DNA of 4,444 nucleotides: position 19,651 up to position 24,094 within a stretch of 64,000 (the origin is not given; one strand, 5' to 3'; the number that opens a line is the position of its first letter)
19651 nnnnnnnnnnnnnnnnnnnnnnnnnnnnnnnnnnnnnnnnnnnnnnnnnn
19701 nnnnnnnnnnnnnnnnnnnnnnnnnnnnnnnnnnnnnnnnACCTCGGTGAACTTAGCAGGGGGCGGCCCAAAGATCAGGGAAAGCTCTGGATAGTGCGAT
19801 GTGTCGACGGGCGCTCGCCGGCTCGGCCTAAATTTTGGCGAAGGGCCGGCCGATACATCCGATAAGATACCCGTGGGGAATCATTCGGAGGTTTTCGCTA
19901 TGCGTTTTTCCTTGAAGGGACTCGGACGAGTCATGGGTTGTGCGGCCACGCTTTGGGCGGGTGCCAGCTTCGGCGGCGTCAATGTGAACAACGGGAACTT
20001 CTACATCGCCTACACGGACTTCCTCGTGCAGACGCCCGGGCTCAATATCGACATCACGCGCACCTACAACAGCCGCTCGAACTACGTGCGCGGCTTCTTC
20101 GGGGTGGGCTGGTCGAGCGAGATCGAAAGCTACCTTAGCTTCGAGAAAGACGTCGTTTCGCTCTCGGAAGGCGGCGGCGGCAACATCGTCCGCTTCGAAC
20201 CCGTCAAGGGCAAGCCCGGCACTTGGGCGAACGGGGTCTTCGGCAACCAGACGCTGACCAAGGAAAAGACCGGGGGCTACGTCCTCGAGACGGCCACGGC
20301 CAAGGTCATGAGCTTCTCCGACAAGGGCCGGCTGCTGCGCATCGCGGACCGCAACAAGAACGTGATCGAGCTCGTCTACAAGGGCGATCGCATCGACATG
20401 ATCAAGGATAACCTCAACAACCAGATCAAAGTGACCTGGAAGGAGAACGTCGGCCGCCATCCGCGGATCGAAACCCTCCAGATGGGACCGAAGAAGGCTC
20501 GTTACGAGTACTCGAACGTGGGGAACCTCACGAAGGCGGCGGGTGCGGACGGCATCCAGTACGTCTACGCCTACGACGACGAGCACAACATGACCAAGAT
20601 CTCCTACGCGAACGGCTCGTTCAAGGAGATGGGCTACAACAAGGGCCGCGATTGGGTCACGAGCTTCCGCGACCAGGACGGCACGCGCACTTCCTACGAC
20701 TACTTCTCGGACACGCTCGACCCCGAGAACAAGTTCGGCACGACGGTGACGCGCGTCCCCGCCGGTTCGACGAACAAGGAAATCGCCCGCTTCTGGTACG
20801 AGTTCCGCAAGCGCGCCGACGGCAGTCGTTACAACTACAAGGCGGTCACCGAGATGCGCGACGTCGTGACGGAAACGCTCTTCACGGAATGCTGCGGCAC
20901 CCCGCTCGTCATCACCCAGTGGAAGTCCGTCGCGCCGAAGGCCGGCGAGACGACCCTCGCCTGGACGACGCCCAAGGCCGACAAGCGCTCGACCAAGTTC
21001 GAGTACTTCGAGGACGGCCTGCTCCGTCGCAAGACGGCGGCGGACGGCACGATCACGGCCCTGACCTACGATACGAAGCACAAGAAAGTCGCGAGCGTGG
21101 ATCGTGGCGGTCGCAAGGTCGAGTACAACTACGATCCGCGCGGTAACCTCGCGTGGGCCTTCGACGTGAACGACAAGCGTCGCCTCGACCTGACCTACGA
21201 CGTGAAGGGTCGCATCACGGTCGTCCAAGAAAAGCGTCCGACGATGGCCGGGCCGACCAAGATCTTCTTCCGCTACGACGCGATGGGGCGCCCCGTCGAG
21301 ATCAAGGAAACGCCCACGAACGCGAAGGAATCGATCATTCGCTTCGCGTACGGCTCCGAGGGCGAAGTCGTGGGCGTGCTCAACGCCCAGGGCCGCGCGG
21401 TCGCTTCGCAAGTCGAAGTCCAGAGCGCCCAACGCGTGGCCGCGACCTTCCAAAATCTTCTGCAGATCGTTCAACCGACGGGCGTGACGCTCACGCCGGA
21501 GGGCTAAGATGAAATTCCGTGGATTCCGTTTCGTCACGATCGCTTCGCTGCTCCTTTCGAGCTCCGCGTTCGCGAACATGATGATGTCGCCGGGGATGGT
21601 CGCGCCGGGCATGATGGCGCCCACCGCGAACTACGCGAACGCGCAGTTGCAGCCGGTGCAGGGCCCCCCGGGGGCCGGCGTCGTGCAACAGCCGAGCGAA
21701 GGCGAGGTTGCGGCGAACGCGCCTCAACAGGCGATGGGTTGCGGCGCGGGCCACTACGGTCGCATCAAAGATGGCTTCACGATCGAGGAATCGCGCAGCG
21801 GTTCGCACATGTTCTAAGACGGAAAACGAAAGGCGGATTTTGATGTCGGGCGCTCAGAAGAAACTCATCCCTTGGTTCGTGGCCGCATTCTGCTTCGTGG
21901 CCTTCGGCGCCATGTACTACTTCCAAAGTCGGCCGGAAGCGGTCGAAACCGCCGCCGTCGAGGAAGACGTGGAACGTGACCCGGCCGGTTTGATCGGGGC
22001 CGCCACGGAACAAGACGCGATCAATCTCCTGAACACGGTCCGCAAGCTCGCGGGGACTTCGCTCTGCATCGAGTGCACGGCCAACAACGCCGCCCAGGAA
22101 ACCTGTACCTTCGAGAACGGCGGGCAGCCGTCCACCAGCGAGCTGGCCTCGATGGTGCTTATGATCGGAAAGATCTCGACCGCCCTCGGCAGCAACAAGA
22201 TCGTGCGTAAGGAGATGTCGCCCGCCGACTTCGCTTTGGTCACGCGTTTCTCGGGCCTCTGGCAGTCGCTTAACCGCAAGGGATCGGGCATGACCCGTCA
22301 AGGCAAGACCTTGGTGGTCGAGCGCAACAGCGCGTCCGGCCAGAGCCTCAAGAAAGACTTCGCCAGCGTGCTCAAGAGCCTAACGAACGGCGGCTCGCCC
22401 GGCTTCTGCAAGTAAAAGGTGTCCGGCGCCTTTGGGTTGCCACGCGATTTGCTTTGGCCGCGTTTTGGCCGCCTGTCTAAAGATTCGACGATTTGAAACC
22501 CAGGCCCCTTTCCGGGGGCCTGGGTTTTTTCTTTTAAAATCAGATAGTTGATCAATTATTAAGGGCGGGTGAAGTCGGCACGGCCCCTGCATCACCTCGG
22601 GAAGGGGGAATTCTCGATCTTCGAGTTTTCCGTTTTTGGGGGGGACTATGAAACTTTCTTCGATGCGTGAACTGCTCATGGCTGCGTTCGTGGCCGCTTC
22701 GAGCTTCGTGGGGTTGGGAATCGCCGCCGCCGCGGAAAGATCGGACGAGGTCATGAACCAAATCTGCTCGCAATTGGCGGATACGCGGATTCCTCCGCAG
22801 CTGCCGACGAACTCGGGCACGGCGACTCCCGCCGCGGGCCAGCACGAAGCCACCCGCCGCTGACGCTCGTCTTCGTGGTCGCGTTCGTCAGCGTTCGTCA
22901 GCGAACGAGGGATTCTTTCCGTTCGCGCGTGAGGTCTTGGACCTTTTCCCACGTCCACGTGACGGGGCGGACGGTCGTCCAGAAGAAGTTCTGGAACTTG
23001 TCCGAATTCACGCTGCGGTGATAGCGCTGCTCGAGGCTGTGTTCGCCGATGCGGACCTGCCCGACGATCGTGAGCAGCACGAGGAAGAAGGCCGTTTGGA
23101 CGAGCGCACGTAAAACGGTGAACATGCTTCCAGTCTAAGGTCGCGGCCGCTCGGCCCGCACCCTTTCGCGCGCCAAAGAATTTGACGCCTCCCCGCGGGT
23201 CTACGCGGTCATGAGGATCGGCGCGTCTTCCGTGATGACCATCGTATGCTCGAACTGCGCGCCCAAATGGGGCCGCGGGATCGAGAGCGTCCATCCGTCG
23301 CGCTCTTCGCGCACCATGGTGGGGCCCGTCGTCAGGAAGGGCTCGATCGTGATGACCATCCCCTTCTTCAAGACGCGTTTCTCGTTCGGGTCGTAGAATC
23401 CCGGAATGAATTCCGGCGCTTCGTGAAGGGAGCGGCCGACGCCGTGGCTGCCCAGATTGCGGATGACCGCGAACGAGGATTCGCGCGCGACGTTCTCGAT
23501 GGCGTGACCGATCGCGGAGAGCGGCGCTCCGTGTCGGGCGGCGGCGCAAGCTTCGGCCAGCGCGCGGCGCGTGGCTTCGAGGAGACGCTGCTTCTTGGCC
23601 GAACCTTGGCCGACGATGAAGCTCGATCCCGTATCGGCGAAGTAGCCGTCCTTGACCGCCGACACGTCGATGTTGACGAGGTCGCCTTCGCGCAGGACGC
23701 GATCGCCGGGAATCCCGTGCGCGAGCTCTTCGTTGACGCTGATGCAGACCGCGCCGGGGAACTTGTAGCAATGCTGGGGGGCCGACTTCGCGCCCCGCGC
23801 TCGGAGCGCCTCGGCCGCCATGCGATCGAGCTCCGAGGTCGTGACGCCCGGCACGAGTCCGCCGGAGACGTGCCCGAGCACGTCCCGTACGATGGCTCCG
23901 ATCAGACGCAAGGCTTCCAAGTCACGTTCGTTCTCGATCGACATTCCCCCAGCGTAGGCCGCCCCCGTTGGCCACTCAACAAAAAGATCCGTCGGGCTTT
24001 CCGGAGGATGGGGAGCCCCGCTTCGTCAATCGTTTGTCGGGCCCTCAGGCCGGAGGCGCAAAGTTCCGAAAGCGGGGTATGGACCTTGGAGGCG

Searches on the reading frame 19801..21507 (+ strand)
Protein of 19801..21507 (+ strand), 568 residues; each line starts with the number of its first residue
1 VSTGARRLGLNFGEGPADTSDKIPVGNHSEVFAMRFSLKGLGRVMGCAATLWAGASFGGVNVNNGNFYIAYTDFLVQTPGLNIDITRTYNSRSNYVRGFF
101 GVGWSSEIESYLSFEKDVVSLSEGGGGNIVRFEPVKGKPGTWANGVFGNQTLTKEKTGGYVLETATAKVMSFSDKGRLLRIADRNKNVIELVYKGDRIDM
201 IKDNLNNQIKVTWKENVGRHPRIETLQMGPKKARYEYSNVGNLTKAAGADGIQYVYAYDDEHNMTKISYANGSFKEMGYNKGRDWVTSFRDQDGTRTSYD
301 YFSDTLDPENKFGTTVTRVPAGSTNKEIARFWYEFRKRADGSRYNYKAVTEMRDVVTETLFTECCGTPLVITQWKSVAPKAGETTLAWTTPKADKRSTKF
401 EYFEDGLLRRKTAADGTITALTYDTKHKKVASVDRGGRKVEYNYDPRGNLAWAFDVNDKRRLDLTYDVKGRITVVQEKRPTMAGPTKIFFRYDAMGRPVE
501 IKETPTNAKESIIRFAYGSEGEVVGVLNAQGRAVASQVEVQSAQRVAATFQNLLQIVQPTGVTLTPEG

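Call 22: search_protein_families(library=pfam, proteins=[window:19801-21507:+], max_evalue=0.001)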
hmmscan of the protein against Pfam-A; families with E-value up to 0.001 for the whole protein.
window:19801-21507:+ (568 aa): 2 families
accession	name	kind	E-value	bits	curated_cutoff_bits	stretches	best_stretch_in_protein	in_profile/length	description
PF05593.20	RHS_repeat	-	1.5e-18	67.2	22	1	237-273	1-37/38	RHS Repeat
PF20148.4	DUF6531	-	3.7e-13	50.1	24.1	1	60-122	4-65/74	Domain of unknown function (DUF6531)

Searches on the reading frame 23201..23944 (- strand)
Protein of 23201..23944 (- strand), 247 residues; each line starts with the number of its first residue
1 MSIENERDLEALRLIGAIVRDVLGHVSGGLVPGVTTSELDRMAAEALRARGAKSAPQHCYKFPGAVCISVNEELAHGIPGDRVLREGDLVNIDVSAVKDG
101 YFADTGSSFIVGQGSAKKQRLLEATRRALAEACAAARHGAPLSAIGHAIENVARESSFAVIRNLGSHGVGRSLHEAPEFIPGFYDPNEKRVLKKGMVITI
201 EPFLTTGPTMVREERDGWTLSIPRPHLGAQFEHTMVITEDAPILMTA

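Call 23: search_protein_families(library=pfam, proteins=[window:23201-23944:-], max_evalue=0.001)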
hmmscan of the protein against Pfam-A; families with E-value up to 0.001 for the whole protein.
window:23201-23944:- (247 aa): 1 family
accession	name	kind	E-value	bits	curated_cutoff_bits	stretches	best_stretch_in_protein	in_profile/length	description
PF00557.29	Peptidase_M24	-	4.7e-46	157.6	23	1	11-239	2-208/208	Metallopeptidase family M24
